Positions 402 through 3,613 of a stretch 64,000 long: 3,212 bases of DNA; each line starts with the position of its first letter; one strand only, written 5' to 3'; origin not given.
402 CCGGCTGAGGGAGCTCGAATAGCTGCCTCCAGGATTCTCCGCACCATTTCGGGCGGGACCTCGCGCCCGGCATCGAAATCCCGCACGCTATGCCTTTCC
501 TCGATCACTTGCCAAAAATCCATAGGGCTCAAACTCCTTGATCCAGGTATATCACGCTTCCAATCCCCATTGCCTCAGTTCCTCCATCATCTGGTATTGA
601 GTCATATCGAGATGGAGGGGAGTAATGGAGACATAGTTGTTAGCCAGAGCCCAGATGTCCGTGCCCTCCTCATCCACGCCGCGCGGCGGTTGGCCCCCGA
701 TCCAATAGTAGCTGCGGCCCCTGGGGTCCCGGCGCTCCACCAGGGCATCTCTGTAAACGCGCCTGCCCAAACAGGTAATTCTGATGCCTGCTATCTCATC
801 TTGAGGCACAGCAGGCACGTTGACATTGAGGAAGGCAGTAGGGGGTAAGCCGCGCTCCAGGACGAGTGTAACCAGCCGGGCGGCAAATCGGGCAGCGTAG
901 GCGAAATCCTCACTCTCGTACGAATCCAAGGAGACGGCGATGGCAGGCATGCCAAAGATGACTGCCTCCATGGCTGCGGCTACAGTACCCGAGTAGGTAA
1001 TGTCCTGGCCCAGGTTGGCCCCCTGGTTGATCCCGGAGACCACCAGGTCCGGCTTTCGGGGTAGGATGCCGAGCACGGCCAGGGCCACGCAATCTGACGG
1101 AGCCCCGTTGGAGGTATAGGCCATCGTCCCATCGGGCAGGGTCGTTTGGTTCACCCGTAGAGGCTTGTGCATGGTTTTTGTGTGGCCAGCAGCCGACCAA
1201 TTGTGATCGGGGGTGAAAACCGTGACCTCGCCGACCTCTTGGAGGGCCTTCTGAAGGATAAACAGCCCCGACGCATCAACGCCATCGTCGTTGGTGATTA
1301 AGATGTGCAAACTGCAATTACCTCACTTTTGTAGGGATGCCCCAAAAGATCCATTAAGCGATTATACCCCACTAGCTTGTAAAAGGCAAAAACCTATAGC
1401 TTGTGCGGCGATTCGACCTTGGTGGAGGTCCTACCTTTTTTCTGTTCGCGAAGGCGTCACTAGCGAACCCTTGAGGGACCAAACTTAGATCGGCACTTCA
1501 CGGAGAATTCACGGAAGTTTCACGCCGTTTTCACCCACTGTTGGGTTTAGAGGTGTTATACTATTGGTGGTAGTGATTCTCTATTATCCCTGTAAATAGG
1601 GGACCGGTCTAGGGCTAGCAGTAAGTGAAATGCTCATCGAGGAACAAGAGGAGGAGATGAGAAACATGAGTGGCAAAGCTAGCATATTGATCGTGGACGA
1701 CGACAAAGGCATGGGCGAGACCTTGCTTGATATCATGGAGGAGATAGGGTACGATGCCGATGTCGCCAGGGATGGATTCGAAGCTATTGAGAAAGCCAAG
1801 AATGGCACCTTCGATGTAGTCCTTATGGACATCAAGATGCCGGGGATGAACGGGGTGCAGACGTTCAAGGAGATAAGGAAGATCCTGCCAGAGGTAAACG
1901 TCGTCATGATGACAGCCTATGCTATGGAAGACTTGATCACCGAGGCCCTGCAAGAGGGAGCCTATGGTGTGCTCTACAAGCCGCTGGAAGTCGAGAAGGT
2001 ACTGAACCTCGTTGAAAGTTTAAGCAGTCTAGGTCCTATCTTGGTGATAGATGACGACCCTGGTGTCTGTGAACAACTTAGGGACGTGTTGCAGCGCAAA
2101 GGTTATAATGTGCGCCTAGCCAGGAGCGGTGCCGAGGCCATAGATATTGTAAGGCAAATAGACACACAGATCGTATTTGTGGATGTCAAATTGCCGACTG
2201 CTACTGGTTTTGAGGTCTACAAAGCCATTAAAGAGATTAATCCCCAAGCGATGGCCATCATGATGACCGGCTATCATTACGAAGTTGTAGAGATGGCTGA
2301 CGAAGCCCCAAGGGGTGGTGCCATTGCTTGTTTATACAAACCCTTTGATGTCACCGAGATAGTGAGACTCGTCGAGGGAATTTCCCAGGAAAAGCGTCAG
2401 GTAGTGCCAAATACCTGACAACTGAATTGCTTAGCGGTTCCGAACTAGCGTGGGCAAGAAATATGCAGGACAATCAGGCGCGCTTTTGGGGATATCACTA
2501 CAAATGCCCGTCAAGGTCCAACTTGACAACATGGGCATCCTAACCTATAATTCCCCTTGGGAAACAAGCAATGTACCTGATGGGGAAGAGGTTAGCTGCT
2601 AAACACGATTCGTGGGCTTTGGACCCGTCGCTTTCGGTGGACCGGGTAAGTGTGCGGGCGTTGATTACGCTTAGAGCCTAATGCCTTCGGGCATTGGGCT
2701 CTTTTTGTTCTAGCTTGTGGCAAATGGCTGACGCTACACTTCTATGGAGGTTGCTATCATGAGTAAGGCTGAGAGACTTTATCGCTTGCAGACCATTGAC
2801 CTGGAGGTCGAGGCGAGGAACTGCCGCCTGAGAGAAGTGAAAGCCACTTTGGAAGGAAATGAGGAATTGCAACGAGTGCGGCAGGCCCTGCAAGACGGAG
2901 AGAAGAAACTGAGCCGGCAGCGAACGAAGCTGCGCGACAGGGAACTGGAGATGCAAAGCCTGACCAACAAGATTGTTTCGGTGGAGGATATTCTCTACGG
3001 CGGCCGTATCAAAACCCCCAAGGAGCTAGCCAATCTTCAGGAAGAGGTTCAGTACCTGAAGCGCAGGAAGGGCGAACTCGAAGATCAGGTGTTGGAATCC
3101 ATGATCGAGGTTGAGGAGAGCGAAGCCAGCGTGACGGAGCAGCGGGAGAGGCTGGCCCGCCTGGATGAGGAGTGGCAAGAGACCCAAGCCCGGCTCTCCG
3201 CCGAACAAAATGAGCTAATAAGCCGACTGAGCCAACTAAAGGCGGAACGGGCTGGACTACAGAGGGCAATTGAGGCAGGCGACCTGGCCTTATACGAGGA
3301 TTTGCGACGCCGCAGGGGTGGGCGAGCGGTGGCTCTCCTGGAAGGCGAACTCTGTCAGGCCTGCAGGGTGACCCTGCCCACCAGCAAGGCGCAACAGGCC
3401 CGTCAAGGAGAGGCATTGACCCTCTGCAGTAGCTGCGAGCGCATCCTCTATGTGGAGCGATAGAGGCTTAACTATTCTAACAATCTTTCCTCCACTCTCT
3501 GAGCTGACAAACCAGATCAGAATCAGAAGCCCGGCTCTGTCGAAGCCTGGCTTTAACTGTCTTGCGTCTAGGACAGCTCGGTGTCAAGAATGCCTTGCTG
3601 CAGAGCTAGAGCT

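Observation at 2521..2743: Promoter-terminator bounded ~150-nt transcript upstream of the zinc-ribbon gene: sRNA or novel riboswitch-like leader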

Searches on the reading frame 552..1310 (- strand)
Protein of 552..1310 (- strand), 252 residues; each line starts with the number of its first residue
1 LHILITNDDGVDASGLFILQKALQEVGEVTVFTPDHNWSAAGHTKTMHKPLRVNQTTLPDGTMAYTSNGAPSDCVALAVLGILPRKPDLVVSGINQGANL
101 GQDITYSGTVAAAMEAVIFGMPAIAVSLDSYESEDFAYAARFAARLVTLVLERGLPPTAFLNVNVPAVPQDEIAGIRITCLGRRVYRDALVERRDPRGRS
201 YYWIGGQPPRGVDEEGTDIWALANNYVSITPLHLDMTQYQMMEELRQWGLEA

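Call 9: search_protein_families(library=pfam, proteins=[window:552-1310:-])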
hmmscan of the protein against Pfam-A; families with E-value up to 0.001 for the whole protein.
window:552-1310:- (252 aa): 1 family
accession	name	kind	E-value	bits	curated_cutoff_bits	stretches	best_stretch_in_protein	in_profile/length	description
PF01975.23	SurE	-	3.1e-63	213.4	22.1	1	3-187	1-188/189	Survival protein SurE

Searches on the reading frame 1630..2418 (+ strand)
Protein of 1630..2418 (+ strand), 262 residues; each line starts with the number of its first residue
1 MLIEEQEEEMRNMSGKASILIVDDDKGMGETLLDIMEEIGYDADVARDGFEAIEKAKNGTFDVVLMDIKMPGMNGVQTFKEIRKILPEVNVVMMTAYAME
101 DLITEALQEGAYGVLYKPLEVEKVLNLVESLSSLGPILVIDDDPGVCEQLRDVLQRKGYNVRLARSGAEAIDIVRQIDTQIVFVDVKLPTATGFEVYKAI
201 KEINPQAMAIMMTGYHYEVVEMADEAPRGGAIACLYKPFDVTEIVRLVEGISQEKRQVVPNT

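Call 9: search_protein_families(library=pfam, proteins=[window:1630-2418:+])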
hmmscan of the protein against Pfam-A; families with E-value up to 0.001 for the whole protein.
window:1630-2418:+ (262 aa): 4 families
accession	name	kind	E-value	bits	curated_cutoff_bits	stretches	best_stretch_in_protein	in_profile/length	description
PF00072.30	Response_reg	-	3.2e-52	175.8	30.2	2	19-128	1-110/111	Response regulator receiver domain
PF23198.2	PDE8A_N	-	1.2e-06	29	29.6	0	137-212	13-89/147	PDE8A-like, N-terminal domain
PF13380.12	CoA_binding_2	-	9.2e-05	23.3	22.8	0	154-226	23-101/116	CoA binding domain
PF21332.3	AmiR_N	-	0.00019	21.9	27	0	19-126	3-105/111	AmiR, N-terminal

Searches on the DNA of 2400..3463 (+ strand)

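Call 5: search_rna_families(source=window, start=2400, end=2800, threshold=evalue, max_evalue=10, show_alignments=3)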
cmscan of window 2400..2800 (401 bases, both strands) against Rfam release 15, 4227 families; matches with E-value up to 10: 1.
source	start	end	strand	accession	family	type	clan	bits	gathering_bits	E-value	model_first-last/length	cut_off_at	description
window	2654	2706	+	RF01489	sbrA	Gene; sRNA;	-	23.4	45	0.013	1-71/71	no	Listeria sRNA sbrA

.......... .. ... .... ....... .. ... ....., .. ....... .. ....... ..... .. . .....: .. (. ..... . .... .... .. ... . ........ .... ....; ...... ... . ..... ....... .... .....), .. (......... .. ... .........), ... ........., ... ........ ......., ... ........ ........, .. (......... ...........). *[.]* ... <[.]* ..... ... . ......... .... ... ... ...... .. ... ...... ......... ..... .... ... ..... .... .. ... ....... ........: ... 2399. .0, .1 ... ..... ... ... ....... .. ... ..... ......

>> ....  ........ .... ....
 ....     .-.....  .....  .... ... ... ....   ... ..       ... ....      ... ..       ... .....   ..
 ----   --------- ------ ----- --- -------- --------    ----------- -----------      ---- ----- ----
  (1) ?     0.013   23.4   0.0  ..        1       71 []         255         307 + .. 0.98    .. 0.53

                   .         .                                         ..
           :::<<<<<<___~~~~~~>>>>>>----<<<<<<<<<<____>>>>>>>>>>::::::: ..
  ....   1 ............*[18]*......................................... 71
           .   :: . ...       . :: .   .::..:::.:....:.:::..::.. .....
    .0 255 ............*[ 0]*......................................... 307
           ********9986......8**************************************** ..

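Call 46: build_rna_model(alignment_id=A4, structure=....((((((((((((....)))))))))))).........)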
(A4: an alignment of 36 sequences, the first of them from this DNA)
Model R1 built from alignment A4 (36 sequences, 41 columns); structure: as given.
model positions 41; base pairs 12; branch points 0; effective number of sequences 28.06; information 1.335 bits per position. Calibrated on 0.2 Mb of random sequence (short: E-values are rough).
structure used (alignment columns):
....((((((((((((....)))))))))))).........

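Call 47: search_with_rna_model(model_id=R1, sources=[window, L001, L002, L003, L004, L005, L006, L007, L008, L009, L010, L011, L012, L013, L014, L015, L016, L017, L018, L019, L020, L021, L022, L023, L024, L025, L026, L027, L028, L029, L030, L031, L032, L033, L034, L035, L036, L037, L038, L039, L040, L041, L042, L043, L044, L045, L046, L047, L048, L049, L050, L051, L052, L053, L054, L055, L056, L057, L058, L059, L060, L061, L062, L063, L064, L065, L066, L067, L068, L069, L070, L071, L072, L073, L074, L075, L076, L077, L078, L079, L080], max_evalue=1)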
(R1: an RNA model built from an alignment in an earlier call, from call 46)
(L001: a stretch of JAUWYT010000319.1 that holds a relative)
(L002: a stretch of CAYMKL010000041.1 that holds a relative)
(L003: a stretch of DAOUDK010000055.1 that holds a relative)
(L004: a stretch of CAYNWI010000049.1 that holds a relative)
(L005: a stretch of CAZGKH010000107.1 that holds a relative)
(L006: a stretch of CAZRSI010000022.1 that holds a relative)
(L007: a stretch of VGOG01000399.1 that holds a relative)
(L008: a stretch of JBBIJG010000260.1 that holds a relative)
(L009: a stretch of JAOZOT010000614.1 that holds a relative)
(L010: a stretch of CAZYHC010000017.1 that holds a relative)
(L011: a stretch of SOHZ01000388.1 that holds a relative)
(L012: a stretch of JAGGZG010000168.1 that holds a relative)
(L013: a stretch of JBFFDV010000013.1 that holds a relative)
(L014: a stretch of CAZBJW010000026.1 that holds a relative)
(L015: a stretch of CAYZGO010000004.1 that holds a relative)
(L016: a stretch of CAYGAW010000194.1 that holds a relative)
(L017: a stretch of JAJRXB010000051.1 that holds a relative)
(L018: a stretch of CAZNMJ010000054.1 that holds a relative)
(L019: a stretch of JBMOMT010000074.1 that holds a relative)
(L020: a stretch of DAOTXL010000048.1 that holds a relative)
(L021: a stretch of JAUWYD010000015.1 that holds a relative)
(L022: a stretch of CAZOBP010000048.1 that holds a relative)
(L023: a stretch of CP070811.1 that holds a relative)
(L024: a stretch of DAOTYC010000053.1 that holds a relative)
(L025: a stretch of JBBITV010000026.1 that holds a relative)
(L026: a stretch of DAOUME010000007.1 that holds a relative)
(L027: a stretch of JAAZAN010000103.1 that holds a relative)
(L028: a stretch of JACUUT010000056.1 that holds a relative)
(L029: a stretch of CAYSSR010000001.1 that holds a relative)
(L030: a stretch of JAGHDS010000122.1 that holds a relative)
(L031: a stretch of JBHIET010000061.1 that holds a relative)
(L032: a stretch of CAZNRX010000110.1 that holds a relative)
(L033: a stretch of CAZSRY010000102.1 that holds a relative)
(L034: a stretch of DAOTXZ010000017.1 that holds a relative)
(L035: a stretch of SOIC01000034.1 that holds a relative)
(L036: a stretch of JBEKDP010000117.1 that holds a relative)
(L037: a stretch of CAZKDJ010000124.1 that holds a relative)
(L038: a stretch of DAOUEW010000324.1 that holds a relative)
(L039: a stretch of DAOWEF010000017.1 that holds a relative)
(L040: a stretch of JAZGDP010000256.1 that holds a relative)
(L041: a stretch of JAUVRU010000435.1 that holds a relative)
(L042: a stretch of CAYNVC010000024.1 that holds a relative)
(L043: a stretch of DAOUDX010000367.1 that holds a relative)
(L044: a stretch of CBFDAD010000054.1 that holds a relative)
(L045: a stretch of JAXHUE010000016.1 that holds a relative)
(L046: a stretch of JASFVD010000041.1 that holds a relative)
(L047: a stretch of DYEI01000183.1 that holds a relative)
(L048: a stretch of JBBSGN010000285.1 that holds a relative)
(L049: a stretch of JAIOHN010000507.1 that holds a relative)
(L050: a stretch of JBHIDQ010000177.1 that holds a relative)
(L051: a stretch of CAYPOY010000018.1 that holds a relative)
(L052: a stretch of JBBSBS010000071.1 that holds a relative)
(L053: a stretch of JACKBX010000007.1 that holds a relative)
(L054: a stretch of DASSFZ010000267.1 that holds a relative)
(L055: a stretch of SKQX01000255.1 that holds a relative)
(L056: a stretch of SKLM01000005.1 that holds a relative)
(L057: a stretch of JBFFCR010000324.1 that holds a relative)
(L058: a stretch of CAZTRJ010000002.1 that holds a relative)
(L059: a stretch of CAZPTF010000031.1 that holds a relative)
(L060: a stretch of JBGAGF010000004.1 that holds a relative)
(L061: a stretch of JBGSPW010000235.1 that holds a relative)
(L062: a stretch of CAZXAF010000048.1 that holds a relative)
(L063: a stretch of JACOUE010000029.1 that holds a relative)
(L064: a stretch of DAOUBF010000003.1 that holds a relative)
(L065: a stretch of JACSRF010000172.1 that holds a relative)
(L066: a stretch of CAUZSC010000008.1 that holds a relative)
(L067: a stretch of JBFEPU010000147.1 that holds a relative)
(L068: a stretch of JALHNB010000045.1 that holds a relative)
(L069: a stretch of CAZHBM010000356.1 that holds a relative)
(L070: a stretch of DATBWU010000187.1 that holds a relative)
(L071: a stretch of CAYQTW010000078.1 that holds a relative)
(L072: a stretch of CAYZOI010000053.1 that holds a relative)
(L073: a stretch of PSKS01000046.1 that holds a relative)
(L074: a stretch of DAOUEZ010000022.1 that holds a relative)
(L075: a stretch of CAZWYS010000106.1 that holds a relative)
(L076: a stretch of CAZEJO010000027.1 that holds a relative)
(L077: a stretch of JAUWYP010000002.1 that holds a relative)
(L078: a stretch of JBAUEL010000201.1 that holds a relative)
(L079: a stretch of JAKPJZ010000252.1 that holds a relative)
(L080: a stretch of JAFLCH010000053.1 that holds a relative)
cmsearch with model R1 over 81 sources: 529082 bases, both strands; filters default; matches with E-value up to 1: 45.
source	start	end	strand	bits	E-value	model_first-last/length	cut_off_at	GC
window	2670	2710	+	64.8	9e-16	1-41/41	no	0.49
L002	2928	2968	+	64.8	9e-16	1-41/41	no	0.49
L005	2170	2210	+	63.7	1.9e-15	1-41/41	no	0.49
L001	887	927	+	63.5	2.2e-15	1-41/41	no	0.46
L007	1164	1204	+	63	3.2e-15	1-41/41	no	0.49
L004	2928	2968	+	62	6.4e-15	1-41/41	no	0.46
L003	2938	2978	+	60.7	1.5e-14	1-41/41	no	0.49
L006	2819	2859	+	59.1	4.4e-14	1-41/41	no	0.46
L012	2894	2934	+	55.7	4.4e-13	1-41/41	no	0.51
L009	1253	1293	+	55.1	6.6e-13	1-41/41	no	0.44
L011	281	321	+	54.4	1.1e-12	1-41/41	no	0.49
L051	2940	2980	+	54.2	1.2e-12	1-41/41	no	0.61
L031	2943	2982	+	54.1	1.4e-12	1-41/41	no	0.6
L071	2722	2762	+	53.3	2.3e-12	1-41/41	no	0.56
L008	2253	2293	+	52.9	3e-12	1-41/41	no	0.39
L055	2934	2973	+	52.7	3.5e-12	1-41/41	no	0.52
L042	1114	1153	+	49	4.3e-11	1-41/41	no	0.5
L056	2937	2976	+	48.9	4.5e-11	1-41/41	no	0.52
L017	377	416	+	41.1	9.2e-09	1-41/41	no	0.57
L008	2255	2284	-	36.7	1.9e-07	5-34/41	no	0.43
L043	2940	2978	+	34.9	6e-07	1-41/41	no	0.51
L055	2937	2964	-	34.1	1.1e-06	5-33/41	no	0.57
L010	1795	1835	+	33.9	1.3e-06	1-41/41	no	0.49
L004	2931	2959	-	33.7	1.4e-06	5-33/41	no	0.55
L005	2173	2201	-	33.7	1.4e-06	5-33/41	no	0.55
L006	2822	2850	-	33.7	1.4e-06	5-33/41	no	0.55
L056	2940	2967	-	32.6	2.9e-06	5-33/41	no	0.57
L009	1257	1284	-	29.9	1.9e-05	5-32/41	no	0.5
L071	2723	2753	-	29.5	2.4e-05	5-35/41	no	0.65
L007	1167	1195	-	25.9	0.00027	5-33/41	no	0.59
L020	2935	2974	+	25.6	0.00033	1-41/41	no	0.55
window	2673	2701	-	25.4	0.00039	5-33/41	no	0.59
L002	2931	2959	-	25.4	0.00039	5-33/41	no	0.59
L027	2944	2983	+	24.9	0.00056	1-41/41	no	0.65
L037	2938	2975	+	24.3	0.00082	1-41/41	no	0.5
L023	2944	2983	+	22.8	0.0024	1-41/41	no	0.55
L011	284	312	-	22.6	0.0026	5-33/41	no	0.55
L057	2926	2965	+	22.4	0.0029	1-41/41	no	0.6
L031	2947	2973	-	22.4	0.003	5-32/41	no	0.7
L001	890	918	-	22.1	0.0037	5-33/41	no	0.55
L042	1118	1144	-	19.7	0.019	5-32/41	no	0.67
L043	2944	2969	-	19.6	0.02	5-32/41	no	0.58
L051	2944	2971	-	16.8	0.13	5-32/41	no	0.64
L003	2942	2969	-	16.4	0.17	5-32/41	no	0.61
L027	2950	2972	-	15.8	0.27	7-30/41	no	0.74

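Call 71: search_rna_families(sources=[L003, L006, L008, L009, L010, L011, L012, L020, L051, L055, L089, L123, L139], threshold=gathering)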
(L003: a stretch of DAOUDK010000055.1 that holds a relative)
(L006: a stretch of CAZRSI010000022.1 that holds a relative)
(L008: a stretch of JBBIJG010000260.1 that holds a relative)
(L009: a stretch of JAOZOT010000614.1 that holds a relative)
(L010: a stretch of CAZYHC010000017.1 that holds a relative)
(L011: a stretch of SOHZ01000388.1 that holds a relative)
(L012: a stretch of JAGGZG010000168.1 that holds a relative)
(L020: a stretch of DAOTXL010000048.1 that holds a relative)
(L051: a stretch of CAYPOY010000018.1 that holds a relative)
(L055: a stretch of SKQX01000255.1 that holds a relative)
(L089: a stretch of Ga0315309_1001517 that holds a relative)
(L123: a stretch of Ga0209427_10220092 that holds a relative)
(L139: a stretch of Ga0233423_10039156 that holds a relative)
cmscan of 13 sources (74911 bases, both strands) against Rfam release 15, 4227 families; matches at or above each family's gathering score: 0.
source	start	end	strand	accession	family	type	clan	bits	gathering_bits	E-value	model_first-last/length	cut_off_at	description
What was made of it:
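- On Riboswitch: No Rfam hit (calls 5, 71).
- No Rfam family matches even at E up to 10 (call 5), and none in relatives (call 71).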
